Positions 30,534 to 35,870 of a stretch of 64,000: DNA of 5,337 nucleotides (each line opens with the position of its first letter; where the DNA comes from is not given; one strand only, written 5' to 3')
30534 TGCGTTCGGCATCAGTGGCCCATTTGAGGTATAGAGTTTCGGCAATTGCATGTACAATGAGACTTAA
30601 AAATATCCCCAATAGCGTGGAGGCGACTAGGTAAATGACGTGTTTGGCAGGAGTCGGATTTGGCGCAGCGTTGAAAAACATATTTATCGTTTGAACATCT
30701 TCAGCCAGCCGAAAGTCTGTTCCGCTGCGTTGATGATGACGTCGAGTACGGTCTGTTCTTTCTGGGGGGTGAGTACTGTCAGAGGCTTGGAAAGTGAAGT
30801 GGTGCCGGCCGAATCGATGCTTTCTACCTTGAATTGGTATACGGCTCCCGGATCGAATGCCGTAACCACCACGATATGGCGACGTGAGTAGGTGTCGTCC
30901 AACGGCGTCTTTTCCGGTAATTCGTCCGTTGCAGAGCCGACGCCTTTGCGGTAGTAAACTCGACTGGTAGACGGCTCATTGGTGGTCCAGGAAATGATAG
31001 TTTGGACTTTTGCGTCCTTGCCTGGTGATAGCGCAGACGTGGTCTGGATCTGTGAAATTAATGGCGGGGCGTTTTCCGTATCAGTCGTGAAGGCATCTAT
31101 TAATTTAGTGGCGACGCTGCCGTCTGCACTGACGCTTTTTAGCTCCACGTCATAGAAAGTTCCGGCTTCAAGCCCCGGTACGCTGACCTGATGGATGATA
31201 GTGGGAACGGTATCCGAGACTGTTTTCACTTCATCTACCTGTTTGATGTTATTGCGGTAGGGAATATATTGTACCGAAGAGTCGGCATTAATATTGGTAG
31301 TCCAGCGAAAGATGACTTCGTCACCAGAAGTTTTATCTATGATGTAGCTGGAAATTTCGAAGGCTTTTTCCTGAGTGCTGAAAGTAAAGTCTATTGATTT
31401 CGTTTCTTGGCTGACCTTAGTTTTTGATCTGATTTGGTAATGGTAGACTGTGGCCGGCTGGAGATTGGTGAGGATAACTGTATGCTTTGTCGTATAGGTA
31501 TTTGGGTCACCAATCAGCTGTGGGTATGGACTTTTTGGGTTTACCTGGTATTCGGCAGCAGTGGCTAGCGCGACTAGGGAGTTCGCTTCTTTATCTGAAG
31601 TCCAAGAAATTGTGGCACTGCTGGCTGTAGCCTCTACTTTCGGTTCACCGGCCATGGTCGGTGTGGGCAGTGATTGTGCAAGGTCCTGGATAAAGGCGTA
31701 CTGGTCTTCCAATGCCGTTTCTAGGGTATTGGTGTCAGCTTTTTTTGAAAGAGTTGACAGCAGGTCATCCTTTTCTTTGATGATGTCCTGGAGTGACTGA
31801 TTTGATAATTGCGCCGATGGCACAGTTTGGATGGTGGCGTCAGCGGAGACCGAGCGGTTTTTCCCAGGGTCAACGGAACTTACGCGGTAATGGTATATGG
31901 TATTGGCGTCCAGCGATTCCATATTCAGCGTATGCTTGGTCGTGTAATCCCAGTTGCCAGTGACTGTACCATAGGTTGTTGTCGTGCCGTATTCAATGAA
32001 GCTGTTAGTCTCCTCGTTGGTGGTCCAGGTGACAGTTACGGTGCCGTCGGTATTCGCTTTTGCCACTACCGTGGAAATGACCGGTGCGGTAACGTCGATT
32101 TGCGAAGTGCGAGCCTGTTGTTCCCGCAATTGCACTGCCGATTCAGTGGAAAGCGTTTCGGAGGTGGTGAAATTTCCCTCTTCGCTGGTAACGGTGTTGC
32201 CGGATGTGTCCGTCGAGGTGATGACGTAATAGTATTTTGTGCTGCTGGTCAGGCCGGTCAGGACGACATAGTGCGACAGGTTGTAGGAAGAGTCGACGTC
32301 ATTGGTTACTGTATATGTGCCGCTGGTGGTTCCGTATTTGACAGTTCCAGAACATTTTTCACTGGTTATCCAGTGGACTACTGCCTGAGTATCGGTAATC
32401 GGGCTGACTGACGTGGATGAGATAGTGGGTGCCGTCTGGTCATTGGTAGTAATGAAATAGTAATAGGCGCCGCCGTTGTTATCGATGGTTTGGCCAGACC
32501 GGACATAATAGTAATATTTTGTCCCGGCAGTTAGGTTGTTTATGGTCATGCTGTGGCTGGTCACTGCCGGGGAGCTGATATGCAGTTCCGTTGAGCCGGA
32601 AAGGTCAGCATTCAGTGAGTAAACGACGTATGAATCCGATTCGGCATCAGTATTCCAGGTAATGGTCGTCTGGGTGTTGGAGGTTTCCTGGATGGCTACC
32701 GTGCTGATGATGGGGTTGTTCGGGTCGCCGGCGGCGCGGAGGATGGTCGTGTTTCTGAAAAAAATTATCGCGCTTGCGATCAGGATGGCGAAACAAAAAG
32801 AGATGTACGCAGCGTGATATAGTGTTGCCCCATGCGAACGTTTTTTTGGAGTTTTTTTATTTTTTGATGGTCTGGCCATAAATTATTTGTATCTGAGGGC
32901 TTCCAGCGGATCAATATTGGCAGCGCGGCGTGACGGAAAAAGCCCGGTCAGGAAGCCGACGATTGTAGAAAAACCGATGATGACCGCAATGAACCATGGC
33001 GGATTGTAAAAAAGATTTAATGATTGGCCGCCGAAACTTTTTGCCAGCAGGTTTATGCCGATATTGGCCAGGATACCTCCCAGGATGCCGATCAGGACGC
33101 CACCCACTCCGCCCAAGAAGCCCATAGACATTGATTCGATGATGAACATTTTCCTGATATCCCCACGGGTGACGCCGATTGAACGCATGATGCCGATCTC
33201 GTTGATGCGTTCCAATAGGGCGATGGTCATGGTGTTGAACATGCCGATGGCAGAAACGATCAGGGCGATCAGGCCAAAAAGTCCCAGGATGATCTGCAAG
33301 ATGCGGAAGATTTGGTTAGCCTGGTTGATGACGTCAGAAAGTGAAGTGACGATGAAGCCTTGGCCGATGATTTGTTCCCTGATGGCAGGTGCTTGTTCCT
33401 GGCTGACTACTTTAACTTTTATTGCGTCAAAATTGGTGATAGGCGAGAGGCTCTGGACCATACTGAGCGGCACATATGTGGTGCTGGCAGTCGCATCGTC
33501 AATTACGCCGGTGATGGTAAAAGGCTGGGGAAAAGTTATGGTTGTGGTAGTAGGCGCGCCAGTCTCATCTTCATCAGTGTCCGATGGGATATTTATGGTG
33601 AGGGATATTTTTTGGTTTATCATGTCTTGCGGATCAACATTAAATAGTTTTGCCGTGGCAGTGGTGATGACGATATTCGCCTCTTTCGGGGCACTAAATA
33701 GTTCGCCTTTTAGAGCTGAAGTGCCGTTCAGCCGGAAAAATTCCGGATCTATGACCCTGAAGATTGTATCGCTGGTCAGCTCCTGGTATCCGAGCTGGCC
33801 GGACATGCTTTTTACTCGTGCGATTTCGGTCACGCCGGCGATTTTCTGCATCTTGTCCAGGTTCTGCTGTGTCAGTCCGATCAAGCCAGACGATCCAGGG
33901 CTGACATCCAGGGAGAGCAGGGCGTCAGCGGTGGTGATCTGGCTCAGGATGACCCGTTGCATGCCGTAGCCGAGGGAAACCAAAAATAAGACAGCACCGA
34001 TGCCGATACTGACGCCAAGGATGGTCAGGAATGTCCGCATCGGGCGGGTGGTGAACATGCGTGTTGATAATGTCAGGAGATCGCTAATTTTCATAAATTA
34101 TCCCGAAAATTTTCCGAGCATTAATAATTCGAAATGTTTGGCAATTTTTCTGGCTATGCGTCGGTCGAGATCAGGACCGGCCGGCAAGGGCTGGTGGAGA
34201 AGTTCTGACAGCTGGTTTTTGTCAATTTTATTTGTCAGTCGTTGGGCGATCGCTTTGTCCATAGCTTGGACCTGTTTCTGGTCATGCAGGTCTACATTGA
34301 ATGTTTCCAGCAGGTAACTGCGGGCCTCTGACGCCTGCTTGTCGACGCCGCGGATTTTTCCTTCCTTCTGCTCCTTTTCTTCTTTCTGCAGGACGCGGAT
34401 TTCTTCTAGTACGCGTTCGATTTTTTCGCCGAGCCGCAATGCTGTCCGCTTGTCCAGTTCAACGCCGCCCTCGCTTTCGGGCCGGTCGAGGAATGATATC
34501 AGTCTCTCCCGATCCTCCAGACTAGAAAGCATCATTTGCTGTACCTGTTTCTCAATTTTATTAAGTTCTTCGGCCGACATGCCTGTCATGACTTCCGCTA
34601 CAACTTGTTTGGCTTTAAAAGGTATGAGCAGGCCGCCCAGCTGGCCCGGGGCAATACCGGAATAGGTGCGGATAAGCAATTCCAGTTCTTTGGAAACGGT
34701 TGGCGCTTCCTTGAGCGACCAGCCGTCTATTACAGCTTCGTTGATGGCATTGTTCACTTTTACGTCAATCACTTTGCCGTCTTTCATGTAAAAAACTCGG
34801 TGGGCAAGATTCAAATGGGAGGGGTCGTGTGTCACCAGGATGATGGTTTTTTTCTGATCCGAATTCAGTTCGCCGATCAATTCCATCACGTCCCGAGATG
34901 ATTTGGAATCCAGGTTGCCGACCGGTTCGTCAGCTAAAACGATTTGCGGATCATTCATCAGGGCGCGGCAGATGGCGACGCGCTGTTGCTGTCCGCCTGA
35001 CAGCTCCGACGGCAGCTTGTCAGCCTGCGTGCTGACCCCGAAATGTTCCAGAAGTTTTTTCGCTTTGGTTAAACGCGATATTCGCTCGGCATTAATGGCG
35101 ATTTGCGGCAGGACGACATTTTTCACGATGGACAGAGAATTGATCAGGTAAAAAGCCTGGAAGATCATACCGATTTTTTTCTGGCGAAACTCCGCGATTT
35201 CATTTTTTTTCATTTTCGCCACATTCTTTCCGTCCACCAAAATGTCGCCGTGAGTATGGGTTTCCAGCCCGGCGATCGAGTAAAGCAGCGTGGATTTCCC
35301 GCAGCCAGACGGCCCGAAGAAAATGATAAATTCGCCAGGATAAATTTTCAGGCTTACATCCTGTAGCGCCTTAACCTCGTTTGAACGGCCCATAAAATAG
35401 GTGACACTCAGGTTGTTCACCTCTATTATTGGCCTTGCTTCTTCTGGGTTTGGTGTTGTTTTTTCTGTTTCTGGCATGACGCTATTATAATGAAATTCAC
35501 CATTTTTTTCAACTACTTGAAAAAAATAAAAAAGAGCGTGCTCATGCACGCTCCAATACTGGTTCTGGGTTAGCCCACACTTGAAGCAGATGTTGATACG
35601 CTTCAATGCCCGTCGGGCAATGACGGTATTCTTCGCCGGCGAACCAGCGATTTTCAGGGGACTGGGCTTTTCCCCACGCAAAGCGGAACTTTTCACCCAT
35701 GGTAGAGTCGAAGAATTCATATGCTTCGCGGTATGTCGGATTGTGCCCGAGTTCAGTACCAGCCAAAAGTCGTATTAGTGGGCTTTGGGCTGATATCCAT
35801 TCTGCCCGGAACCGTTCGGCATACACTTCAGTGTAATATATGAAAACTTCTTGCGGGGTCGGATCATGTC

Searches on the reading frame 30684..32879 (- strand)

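Call 79: search_protein_families(library=pfam, proteins=[window:30684-32879:-], max_evalue=0.00001)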
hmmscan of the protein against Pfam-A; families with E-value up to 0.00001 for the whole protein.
window:30684-32879:- (731 aa): 4 families
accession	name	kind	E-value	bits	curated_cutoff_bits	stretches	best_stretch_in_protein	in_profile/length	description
PF16656.11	Pur_ac_phosph_N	-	1.4e-40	138.1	30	3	417-496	10-87/93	Purple acid Phosphatase, N-terminal domain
PF00041.27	fn3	-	6.1e-23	81.3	25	0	61-128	6-68/84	Fibronectin type III domain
PF16655.11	PhoD_N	-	5.3e-10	40.2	30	0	267-338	14-78/90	PhoD-like phosphatase, N-terminal domain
PF25059.1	FN3_DSCAM-DSCAML_C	-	1.4e-08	35.4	39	0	463-502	42-81/89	DSCAM/DSCAML C-terminal Fn3-like domain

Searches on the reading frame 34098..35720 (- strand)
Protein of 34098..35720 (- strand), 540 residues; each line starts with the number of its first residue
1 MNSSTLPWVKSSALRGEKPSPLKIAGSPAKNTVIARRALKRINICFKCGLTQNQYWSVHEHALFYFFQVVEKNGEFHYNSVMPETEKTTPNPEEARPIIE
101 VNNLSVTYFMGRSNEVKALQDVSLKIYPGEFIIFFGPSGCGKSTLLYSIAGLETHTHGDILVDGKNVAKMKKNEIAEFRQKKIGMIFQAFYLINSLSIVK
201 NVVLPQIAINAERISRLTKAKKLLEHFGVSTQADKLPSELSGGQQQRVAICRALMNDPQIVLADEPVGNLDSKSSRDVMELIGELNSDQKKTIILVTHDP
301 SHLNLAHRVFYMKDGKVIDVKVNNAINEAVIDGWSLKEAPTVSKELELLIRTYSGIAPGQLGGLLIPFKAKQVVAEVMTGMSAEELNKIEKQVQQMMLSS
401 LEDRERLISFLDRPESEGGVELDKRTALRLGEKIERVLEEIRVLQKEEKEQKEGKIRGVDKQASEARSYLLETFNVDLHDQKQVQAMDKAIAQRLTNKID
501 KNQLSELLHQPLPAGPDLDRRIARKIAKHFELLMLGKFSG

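Call 79: search_protein_families(library=pfam, proteins=[window:34098-35720:-], max_evalue=0.00001)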
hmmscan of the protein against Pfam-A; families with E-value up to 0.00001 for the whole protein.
window:34098-35720:- (540 aa): 2 families
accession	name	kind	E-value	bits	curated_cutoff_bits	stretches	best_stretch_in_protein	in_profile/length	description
PF00005.33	ABC_tran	-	3.2e-36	125.4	25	1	119-267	1-136/137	ABC transporter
PF02463.25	SMC_N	-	2.8e-06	27.3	40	1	122-312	18-211/220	RecF/RecN/SMC N terminal domain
